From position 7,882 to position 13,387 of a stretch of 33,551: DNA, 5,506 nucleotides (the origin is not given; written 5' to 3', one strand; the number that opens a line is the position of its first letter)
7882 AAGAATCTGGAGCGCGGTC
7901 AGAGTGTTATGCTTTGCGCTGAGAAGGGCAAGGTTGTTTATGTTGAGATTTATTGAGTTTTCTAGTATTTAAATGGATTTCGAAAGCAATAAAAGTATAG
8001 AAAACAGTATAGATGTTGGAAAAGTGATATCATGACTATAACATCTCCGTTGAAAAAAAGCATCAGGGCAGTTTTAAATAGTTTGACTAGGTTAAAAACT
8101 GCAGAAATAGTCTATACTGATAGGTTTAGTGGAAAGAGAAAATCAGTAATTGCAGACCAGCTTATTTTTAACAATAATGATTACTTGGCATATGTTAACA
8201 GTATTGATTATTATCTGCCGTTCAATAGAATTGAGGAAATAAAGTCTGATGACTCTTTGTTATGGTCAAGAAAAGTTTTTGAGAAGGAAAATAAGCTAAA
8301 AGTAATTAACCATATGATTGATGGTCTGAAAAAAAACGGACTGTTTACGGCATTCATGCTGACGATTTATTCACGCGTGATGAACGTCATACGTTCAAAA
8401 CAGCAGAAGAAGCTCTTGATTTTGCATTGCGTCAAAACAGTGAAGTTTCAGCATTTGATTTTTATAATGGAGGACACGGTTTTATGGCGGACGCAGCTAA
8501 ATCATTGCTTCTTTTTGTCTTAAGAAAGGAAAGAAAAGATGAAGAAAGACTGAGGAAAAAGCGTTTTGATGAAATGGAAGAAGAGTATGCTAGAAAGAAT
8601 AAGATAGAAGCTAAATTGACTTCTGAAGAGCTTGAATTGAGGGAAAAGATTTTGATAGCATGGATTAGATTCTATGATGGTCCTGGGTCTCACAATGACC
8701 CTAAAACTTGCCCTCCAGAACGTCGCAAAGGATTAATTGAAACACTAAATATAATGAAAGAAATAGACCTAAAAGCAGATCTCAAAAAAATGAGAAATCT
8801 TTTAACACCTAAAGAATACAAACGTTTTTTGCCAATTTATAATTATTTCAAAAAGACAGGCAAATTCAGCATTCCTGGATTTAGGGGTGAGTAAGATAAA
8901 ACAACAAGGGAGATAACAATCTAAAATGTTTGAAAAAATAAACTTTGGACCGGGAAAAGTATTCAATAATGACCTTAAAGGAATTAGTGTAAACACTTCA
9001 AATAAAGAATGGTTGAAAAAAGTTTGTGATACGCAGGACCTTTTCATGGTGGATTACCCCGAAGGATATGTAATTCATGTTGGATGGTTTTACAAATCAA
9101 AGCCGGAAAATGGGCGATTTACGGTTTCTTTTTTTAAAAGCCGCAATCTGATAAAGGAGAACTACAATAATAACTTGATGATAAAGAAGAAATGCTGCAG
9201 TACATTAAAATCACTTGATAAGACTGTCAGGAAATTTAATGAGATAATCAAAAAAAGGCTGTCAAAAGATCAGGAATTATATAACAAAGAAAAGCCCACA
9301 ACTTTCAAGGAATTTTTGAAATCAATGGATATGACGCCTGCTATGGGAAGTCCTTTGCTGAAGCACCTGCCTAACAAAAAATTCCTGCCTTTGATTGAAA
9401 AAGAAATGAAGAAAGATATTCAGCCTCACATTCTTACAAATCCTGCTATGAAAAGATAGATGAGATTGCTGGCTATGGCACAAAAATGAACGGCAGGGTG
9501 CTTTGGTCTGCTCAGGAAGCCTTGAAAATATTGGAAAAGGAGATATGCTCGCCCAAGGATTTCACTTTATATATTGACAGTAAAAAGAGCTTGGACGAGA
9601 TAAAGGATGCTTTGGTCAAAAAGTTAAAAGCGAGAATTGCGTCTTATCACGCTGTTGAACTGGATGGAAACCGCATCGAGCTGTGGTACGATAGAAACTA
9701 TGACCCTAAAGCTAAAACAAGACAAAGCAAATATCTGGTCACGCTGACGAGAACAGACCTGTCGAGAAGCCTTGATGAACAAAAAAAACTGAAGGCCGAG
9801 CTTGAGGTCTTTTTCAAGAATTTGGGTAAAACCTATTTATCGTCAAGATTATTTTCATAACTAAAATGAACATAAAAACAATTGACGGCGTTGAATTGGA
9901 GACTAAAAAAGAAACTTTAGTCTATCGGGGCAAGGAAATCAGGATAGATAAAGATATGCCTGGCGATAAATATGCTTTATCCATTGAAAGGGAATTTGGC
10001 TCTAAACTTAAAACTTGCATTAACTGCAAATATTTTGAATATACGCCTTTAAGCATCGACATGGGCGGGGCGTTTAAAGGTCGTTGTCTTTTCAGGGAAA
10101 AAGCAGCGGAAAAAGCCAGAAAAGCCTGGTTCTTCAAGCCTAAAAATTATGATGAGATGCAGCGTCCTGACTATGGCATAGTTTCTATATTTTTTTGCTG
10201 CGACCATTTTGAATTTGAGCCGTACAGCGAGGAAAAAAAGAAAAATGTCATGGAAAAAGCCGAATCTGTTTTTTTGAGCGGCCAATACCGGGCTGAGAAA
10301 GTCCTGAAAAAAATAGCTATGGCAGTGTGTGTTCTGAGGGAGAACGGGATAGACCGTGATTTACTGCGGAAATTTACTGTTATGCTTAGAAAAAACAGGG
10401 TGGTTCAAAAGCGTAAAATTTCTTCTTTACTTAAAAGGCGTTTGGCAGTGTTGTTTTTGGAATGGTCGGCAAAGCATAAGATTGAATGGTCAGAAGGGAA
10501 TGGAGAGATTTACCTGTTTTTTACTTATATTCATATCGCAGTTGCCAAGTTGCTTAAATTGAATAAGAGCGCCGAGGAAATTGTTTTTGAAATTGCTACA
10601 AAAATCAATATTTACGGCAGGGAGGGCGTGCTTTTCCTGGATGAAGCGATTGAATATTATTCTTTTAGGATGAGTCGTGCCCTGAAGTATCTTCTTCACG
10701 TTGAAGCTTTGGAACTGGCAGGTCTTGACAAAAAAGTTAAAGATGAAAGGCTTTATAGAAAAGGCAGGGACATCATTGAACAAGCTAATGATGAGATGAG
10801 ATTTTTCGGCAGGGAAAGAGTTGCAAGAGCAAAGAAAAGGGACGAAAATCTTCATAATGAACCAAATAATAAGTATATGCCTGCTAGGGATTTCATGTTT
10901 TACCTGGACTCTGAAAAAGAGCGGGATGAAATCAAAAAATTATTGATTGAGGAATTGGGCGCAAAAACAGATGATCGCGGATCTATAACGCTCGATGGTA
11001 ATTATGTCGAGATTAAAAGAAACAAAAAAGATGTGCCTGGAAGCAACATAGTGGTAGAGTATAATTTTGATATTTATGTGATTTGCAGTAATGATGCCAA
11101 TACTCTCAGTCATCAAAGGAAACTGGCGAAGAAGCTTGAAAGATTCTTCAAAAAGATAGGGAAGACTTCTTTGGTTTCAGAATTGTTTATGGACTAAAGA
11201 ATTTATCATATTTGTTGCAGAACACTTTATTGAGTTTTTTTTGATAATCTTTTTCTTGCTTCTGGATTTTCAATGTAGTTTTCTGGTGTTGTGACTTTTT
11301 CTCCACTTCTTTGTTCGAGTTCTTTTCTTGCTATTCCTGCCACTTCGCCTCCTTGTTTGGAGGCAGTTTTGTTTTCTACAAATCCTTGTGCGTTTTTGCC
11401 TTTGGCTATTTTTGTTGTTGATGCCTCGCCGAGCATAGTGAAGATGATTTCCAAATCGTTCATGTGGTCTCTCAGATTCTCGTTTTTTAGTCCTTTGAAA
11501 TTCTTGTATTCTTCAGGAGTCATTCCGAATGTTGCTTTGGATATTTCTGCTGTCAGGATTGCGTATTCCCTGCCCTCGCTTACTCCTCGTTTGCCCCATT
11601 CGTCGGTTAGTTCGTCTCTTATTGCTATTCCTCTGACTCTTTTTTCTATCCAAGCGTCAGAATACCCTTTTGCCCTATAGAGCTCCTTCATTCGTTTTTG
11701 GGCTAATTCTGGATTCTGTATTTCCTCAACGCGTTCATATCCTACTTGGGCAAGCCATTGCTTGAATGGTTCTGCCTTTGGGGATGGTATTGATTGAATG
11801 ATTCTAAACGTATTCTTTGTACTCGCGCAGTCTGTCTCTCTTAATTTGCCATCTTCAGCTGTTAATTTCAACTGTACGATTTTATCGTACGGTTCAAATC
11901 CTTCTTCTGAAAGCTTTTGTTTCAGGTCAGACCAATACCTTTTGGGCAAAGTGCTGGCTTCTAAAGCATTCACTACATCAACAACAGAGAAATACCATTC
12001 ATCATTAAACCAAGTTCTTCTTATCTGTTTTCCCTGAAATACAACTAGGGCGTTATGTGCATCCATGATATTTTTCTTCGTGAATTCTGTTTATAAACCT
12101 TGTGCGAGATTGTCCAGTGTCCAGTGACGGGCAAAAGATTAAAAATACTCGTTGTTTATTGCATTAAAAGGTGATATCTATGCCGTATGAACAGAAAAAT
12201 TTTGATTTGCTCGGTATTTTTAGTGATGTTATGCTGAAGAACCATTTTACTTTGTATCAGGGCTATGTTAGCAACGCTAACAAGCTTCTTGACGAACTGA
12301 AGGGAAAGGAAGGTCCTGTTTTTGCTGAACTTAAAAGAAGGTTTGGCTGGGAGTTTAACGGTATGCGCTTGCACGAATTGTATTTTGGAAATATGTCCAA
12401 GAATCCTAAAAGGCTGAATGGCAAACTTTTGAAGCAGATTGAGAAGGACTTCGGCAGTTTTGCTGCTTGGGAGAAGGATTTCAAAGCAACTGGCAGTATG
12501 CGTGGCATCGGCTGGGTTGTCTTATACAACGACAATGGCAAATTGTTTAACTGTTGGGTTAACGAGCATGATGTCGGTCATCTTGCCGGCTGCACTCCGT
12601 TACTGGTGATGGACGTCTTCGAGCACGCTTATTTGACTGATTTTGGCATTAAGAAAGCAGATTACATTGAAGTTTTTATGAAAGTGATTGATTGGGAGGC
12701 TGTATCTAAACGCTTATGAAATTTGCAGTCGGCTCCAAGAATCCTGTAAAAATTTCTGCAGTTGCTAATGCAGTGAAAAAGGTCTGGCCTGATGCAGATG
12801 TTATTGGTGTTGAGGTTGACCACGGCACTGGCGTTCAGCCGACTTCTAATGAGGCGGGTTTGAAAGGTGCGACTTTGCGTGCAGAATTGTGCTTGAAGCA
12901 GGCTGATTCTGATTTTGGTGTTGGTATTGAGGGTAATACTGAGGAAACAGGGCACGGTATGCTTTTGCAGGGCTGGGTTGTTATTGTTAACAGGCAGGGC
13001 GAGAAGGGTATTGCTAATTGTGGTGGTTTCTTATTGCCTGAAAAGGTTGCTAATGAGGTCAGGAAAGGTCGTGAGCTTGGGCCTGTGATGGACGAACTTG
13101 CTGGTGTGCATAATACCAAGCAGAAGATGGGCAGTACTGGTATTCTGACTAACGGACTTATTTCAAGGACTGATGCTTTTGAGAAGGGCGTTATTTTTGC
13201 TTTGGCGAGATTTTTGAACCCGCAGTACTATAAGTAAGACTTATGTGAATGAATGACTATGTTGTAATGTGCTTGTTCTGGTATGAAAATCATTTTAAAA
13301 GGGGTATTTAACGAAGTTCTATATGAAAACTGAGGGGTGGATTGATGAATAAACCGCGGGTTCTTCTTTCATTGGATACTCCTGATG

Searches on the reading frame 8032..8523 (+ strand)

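Call 65: search_protein_families(library=pfam, proteins=[window:8032-8523:+], max_evalue=0.001)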
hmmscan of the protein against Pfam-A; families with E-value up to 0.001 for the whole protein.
window:8032-8523:+ (163 aa): 1 family
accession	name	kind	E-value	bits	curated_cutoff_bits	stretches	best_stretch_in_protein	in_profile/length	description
PF04457.17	MJ1316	-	0.00031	21.8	26.3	1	22-80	20-75/75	MJ1316 RNA cyclic group end recognition domain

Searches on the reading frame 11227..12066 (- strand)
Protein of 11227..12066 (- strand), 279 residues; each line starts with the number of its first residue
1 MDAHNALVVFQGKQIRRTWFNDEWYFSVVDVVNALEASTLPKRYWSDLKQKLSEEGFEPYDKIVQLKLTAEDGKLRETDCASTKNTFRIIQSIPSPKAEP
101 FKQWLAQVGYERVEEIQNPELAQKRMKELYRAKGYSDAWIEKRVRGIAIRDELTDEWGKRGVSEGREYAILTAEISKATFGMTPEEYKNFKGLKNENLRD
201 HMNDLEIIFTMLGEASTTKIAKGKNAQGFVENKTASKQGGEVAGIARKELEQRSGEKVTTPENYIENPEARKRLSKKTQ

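Call 20: search_protein_families(library=pfam, proteins=[window:11227-12066:-], max_evalue=0.001)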
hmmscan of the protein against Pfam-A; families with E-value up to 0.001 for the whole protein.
window:11227-12066:- (279 aa): 1 family
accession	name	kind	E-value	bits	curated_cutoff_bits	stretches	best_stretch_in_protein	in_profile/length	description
PF02498.22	Bro-N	-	4.7e-11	43.6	25.6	1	14-107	1-92/96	BRO family, N-terminal domain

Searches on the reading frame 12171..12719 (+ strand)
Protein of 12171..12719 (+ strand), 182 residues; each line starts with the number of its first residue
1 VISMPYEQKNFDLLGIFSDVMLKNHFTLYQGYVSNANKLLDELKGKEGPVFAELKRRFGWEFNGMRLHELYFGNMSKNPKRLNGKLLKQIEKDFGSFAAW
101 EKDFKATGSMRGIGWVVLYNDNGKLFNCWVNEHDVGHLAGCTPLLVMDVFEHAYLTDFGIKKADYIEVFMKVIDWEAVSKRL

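Call 65: search_protein_families(library=pfam, proteins=[window:12171-12719:+], max_evalue=0.001)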
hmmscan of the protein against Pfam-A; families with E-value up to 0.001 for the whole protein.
window:12171-12719:+ (182 aa): 1 family
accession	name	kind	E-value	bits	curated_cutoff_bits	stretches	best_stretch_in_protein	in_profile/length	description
PF02777.23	Sod_Fe_C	-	4.7e-27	94.5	20.9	1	83-181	2-102/102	Iron/manganese superoxide dismutases, C-terminal domain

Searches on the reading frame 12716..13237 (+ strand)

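Call 65: search_protein_families(library=pfam, proteins=[window:12716-13237:+], max_evalue=0.001)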
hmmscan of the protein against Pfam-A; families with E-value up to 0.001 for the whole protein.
window:12716-13237:+ (173 aa): 1 family
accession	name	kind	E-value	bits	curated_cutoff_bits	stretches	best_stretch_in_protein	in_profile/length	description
PF01931.24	NTPase_I-T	-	7.6e-49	166.1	25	1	6-167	1-162/162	Protein of unknown function DUF84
